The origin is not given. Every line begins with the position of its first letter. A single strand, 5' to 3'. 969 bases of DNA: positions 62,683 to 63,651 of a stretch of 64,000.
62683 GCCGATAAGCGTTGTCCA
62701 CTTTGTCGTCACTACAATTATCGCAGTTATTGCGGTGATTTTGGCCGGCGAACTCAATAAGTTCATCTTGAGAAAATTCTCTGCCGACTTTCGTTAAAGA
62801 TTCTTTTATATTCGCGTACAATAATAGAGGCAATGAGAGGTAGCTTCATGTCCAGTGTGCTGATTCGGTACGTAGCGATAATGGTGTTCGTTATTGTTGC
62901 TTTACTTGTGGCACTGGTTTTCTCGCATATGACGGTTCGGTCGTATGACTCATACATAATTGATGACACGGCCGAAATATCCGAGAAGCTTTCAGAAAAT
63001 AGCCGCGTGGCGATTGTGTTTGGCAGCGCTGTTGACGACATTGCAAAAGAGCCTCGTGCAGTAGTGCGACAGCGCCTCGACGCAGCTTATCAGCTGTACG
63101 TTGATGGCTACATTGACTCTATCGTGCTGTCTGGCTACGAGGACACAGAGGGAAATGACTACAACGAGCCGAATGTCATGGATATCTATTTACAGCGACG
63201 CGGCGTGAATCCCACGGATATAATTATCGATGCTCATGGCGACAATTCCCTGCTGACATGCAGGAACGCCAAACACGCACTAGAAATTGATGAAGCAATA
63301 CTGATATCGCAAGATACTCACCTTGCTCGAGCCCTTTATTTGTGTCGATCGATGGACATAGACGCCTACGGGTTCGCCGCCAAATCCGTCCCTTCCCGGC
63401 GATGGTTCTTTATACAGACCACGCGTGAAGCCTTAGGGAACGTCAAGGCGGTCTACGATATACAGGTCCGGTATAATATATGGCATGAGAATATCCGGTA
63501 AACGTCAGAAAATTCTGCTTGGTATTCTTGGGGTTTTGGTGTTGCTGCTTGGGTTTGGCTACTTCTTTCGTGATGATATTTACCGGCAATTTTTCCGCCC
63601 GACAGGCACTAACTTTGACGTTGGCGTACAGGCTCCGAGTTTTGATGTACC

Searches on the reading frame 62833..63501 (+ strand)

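Call 44: search_protein_families(library=pfam, proteins=[window:62833-63501:+], max_evalue=0.1)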
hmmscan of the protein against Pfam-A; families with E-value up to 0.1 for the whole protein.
window:62833-63501:+ (222 aa): 2 families
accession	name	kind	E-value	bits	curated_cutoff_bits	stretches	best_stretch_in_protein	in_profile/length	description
PF02698.23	DUF218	-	3.7e-19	69.4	27.6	1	59-193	2-119/133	DUF218 domain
PF18693.7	TRAM_2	-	0.0023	18.5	27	1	129-179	6-56/63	TRAM domain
